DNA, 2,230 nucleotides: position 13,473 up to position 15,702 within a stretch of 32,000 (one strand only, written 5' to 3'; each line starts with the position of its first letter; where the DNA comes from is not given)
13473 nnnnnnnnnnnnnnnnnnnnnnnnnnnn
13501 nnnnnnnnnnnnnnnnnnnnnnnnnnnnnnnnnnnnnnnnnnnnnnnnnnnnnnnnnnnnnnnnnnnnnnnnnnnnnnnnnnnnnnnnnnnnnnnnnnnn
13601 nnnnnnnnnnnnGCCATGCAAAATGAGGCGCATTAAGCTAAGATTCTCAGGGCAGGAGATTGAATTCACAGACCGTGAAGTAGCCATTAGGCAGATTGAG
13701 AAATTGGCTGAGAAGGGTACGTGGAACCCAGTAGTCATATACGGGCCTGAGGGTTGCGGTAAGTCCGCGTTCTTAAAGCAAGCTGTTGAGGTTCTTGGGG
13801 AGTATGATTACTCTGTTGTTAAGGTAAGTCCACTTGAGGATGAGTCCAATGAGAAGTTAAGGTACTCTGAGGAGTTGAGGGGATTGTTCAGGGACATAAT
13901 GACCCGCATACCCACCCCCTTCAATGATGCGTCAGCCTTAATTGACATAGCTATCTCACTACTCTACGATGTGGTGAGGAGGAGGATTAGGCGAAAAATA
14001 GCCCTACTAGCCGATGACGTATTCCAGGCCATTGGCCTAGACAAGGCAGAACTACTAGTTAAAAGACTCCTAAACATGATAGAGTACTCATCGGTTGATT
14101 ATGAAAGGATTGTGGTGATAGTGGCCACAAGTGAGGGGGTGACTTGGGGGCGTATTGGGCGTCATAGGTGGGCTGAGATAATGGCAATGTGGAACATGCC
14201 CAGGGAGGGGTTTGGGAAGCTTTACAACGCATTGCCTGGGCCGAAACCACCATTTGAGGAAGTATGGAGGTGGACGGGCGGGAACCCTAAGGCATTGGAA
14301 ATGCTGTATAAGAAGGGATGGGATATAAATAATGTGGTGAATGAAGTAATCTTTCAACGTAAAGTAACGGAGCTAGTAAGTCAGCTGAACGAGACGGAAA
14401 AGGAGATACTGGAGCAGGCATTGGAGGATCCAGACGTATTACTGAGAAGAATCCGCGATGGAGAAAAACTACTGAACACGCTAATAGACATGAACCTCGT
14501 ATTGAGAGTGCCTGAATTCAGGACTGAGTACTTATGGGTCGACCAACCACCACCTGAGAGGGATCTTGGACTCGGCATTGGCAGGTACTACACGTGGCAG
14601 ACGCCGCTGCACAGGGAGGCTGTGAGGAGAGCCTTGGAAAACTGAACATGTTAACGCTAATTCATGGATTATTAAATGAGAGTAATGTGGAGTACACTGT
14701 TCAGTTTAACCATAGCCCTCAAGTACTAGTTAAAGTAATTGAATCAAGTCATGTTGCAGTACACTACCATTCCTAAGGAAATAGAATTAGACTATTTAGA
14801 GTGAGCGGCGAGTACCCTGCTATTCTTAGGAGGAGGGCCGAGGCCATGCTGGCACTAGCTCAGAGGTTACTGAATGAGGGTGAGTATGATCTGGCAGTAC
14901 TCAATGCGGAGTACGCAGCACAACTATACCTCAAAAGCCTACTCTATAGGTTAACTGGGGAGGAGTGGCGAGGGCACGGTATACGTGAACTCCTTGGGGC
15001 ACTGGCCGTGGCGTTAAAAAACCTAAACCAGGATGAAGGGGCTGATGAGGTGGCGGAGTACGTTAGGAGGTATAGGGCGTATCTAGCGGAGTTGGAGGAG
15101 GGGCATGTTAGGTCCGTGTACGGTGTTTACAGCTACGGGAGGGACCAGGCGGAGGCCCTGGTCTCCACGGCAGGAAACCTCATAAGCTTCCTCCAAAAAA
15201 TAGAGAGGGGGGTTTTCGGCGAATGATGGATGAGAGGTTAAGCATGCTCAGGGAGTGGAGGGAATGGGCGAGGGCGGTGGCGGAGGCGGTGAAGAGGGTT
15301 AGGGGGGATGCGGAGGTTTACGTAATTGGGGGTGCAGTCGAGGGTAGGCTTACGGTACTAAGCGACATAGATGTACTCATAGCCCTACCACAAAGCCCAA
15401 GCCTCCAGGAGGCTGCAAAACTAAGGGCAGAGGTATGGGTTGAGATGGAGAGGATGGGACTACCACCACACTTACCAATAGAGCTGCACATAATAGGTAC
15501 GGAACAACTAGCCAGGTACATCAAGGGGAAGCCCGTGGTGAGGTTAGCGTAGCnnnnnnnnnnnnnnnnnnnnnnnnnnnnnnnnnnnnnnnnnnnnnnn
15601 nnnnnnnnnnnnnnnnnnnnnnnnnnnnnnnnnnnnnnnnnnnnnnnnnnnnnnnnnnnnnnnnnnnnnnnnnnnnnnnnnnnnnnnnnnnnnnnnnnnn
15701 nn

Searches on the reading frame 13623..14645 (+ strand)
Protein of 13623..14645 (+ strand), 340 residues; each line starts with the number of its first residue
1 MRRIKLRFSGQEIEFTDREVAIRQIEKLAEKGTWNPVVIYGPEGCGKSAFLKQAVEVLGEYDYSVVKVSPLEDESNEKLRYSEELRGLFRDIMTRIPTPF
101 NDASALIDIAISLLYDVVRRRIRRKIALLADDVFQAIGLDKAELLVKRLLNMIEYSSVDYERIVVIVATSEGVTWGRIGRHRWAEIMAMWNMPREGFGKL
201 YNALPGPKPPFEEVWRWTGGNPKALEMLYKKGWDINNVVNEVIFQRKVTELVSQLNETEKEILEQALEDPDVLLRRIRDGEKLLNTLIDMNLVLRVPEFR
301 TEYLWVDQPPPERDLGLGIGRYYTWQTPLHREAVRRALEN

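Call 5: search_protein_families(library=pfam, proteins=[window:13623-14645:+], max_evalue=0.01)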
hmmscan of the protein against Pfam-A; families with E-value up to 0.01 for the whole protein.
window:13623-14645:+ (340 aa): 9 families
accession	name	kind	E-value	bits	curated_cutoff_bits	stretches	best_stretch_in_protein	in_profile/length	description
PF01637.24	ATPase_2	-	6.4e-74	249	33.2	1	15-228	1-225/225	ATPase domain predominantly from Archaea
PF13401.12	AAA_22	-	0.00015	22.5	27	1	37-123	8-84/130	AAA domain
PF13191.12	AAA_16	-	0.00034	21.6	32.6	1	18-122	5-124/167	AAA ATPase domain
PF25199.1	nSTAND_NTPase5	-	0.00049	20.4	34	0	24-84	31-92/145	Novel STAND NTPase 5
PF00931.28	NB-ARC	-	0.0017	18.1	23.5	1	25-143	9-119/248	NB-ARC domain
PF00004.35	AAA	-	0.002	19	21.2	0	37-169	1-108/131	ATPase family associated with various cellular activities (AAA)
PF10236.15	DAP3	-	0.0037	17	23.1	1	22-73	11-62/311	Mitochondrial ribosomal death-associated protein 3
PF00308.24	Bac_DnaA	-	0.0051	17.5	23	0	21-58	22-57/162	Bacterial DnaA ATPAse domain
PF13173.12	AAA_14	-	0.0085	16.5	27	0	35-90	3-55/129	AAA domain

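Call 43: search_protein_families(library=padloc, proteins=[window:13623-14645:+], max_evalue=0.01)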
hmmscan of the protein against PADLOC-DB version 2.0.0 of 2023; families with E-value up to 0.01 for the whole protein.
window:13623-14645:+ (340 aa): 0 families

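Call 44: search_protein_families(library=ncbifam, proteins=[window:13623-14645:+], max_evalue=0.01)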
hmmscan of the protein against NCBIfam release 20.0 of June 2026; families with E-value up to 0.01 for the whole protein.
window:13623-14645:+ (340 aa): 3 families
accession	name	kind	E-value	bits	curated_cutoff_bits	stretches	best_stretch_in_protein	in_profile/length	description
NF009087.0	PRK12422.1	equivalog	0.0028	16.9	657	0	28-68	135-175/455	chromosomal replication initiator protein DnaA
TIGR03420.1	DnaA_homol_Hda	equivalog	0.0059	16.2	194.8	0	19-73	23-77/226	DnaA regulatory inactivator Hda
NF009067.0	PRK12402.1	equivalog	0.0069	15.4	317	0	15-74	17-80/340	replication factor C small subunit 2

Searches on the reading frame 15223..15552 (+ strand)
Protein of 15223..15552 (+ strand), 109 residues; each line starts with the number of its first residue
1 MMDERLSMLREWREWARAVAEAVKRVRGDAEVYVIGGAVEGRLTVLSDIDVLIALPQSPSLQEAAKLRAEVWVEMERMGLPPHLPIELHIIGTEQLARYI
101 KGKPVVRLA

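Call 5: search_protein_families(library=pfam, proteins=[window:15223-15552:+], max_evalue=0.01)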
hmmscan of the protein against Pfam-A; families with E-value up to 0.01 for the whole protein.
window:15223-15552:+ (109 aa): 3 families
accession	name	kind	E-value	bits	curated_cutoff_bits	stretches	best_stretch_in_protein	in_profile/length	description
PF01909.29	NTP_transf_2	-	1.6e-07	32.1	21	1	18-67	3-57/93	Nucleotidyltransferase domain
PF22600.2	MTPAP-like_central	-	0.0052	17.3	27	1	13-65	23-74/139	Poly(A) RNA polymerase, mitochondrial-like, central palm domain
PF18765.7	Polbeta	-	0.0062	17.1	26.9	1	32-71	16-55/93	Polymerase beta, Nucleotidyltransferase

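Call 43: search_protein_families(library=padloc, proteins=[window:15223-15552:+], max_evalue=0.01)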
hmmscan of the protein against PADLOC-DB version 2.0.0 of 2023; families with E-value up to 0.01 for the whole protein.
window:15223-15552:+ (109 aa): 2 families
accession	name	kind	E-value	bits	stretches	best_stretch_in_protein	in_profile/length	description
PDLC04902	PDC-S09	-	0.0036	15.6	1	20-71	12-64/97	-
PDLC04904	PDC-S09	-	0.0089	14.2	0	20-70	16-66/104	-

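Call 44: search_protein_families(library=ncbifam, proteins=[window:15223-15552:+], max_evalue=0.01)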
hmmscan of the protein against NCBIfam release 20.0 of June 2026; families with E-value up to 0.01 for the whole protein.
window:15223-15552:+ (109 aa): 1 family
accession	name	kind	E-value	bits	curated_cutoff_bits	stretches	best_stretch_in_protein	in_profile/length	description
NF012212.1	ANT_9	subfamily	0.00096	18.5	340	1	31-94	23-87/249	aminoglycoside nucleotidyltransferase ANT(9)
